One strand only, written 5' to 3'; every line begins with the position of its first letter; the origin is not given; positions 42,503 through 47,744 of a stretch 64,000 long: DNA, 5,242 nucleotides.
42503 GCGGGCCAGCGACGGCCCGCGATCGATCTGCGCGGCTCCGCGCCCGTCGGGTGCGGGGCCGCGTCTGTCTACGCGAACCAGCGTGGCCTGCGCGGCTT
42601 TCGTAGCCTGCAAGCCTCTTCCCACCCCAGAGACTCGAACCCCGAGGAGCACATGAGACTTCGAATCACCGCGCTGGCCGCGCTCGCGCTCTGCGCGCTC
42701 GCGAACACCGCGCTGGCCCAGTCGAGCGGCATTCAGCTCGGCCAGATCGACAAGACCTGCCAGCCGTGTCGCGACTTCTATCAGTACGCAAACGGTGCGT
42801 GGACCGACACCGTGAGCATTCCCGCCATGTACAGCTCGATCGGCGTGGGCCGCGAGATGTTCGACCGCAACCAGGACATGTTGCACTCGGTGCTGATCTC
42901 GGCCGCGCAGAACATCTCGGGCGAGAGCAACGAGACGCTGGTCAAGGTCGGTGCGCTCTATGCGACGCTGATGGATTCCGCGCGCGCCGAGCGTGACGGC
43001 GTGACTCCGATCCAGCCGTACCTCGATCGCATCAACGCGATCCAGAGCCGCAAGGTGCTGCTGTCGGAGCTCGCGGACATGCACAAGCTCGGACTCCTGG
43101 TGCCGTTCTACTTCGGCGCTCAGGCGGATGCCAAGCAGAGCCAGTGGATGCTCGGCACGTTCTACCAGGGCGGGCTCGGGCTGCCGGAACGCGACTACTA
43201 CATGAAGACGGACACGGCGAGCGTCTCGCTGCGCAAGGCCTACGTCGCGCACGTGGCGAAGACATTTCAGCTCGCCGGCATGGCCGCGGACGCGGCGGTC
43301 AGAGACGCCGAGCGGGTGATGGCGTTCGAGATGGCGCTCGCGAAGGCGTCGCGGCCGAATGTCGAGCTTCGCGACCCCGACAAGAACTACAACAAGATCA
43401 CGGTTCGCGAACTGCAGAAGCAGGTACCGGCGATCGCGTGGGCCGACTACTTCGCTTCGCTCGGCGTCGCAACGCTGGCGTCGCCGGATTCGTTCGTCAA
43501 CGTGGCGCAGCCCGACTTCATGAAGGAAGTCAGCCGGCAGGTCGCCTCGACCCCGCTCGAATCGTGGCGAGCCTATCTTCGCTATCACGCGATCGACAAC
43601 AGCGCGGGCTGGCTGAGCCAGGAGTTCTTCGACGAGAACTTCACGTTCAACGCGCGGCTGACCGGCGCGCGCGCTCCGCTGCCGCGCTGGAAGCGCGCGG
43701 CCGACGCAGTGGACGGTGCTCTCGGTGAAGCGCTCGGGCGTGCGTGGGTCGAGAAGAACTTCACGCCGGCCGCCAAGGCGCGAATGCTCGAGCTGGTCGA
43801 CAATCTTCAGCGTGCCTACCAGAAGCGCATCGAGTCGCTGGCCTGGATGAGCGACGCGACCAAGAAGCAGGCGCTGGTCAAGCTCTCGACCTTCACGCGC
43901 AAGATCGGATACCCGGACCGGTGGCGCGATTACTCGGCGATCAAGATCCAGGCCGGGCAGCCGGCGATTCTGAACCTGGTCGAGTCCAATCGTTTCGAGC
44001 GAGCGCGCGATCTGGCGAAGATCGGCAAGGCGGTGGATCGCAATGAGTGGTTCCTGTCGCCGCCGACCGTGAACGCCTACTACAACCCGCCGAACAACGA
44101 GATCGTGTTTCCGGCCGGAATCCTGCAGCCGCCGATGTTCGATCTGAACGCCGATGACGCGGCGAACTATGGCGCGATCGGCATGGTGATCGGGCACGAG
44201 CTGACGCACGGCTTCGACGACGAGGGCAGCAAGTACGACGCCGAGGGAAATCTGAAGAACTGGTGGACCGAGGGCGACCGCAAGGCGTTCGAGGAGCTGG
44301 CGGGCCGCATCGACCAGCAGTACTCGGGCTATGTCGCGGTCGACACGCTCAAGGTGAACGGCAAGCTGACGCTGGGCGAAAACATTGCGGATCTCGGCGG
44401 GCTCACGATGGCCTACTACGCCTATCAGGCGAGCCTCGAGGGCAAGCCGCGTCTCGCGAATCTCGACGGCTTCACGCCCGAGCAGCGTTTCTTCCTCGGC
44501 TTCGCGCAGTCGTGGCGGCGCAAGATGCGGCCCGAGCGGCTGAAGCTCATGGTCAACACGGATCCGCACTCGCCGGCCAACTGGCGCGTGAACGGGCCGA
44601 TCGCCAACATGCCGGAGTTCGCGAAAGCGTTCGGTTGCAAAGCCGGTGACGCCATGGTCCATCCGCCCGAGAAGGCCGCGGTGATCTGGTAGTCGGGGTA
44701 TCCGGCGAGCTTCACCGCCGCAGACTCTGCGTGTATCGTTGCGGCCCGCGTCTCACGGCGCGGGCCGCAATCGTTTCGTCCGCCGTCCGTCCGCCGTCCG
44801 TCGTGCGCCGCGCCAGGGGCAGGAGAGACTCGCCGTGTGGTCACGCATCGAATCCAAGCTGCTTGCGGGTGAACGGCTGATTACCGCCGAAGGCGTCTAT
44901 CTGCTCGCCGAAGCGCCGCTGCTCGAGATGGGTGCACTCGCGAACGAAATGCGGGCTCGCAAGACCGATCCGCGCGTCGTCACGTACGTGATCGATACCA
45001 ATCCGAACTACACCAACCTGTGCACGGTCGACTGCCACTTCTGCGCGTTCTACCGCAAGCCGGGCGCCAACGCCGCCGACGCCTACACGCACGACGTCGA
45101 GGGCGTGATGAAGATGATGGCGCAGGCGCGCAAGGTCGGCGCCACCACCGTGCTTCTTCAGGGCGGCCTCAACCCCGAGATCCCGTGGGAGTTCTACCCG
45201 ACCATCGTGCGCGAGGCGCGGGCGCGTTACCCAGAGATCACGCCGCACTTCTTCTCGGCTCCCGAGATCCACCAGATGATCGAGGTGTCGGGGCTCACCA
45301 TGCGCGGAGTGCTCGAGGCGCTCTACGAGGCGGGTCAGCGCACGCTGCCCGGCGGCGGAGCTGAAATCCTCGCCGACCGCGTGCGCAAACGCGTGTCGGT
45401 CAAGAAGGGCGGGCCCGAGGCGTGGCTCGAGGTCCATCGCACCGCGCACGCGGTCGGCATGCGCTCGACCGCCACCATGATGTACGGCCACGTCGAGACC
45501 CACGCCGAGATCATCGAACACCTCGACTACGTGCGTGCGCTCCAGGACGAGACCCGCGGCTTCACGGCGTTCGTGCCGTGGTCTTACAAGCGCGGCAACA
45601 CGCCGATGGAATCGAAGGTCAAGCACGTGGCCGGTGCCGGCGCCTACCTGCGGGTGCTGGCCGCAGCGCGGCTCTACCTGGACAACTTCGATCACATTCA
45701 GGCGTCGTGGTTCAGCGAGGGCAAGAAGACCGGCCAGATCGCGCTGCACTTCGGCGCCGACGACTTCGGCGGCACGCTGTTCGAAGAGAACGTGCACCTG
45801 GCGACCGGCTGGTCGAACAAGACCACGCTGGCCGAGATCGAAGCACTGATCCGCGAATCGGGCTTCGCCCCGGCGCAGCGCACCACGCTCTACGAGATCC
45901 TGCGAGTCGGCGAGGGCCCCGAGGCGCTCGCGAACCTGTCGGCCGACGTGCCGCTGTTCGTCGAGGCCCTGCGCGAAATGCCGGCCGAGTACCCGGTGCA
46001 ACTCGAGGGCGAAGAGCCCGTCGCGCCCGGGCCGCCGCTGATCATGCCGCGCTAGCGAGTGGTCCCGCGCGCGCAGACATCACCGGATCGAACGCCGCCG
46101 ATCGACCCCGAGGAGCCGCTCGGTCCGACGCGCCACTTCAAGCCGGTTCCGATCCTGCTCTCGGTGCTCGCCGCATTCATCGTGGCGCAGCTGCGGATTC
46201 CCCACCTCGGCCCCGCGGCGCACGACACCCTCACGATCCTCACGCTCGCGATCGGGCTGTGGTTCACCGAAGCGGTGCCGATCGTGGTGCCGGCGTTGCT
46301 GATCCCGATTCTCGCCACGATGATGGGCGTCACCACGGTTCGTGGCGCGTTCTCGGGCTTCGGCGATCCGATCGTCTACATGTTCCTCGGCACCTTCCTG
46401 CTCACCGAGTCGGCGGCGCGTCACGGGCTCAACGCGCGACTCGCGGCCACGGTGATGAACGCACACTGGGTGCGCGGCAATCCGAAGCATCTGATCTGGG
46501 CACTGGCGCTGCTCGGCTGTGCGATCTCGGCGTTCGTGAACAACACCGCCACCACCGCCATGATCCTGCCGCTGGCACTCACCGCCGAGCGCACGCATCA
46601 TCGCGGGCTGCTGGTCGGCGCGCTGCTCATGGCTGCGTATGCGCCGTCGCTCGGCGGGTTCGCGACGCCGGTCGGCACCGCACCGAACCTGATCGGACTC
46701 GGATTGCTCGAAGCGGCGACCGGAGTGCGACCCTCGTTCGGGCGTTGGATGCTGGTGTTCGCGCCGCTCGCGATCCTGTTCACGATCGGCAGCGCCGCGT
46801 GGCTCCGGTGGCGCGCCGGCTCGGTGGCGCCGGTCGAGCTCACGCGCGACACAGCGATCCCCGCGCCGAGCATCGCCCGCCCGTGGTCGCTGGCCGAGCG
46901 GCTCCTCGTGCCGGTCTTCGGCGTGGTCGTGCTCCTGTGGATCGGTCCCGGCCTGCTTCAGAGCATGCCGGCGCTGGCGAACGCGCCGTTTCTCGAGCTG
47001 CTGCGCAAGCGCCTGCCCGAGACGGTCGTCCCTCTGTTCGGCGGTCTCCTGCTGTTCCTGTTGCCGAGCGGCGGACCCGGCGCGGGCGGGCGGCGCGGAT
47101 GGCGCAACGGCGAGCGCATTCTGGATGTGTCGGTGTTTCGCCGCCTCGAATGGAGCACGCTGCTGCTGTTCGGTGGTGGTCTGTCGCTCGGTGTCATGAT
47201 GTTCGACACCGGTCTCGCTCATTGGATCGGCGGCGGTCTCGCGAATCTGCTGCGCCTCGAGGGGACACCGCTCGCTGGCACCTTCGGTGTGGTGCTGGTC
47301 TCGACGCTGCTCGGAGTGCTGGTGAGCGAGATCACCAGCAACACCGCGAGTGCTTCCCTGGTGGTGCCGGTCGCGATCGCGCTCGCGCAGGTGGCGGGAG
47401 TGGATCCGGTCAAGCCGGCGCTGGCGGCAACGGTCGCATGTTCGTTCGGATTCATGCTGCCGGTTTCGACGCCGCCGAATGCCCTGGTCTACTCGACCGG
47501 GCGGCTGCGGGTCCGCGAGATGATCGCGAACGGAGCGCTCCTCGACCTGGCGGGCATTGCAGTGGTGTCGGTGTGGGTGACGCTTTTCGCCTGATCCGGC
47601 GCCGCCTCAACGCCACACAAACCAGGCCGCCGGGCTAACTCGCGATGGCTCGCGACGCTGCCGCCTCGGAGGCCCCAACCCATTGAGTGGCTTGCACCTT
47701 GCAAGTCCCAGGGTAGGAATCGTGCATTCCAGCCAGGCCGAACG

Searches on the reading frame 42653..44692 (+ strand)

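Call 13: search_protein_families(library=pfam, proteins=[window:42653-44692:+], max_evalue=0.001)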
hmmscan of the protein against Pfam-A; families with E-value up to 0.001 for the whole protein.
window:42653-44692:+ (679 aa): 2 families
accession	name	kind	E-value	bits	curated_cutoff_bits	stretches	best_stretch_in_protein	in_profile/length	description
PF05649.18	Peptidase_M13_N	-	3.7e-116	389.1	32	1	38-421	1-381/381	Peptidase family M13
PF01431.27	Peptidase_M13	-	5.3e-74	248.7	24.5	1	474-674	1-203/205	Peptidase family M13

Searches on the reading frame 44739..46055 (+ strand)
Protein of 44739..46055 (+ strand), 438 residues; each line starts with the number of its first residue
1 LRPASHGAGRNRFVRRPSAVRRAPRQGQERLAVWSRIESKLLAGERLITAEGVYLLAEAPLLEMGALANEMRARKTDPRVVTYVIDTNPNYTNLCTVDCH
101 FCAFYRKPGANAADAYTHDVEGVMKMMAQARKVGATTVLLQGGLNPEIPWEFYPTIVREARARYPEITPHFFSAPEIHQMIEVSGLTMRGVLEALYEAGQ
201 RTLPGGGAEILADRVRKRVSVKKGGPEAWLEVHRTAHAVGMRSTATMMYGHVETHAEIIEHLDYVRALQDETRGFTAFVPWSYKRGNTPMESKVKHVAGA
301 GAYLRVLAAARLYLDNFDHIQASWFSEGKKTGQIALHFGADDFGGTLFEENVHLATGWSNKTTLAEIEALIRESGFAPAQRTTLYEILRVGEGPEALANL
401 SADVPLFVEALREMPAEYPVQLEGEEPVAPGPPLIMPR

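Call 13: search_protein_families(library=pfam, proteins=[window:44739-46055:+], max_evalue=0.001)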
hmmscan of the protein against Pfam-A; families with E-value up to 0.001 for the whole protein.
window:44739-46055:+ (438 aa): 2 families
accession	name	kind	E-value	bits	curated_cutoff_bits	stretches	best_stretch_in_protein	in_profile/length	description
PF19288.4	CofH_C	-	1e-28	100.1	27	1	273-389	2-120/125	CofH/MqnC C-terminal region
PF04055.27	Radical_SAM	-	2.1e-20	74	29.5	1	90-264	2-165/166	Radical SAM superfamily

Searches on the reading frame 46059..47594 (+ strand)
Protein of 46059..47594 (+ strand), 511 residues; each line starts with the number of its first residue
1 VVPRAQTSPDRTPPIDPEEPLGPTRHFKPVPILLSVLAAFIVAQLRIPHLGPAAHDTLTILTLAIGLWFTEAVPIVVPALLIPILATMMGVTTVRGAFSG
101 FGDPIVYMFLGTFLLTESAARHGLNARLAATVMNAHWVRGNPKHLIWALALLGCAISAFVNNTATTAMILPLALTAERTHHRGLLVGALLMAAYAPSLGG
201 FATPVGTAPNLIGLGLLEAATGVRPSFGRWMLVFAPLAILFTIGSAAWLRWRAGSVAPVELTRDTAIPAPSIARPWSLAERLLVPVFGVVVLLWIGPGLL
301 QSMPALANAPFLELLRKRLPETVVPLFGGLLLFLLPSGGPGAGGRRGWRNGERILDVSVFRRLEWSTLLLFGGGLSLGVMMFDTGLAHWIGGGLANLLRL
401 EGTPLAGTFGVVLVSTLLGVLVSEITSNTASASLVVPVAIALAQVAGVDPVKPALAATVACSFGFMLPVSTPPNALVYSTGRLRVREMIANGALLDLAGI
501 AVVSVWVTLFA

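Call 13: search_protein_families(library=pfam, proteins=[window:46059-47594:+], max_evalue=0.001)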
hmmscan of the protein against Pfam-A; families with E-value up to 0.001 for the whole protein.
window:46059-47594:+ (511 aa): 2 families
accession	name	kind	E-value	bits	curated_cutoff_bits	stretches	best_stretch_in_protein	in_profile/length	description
PF03600.22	CitMHS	-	6.7e-40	137.6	31.9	2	67-431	3-306/336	Citrate transporter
PF00939.25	Na_sulph_symp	-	2.8e-37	129.3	27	1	36-506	11-461/472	Sodium:sulfate symporter transmembrane region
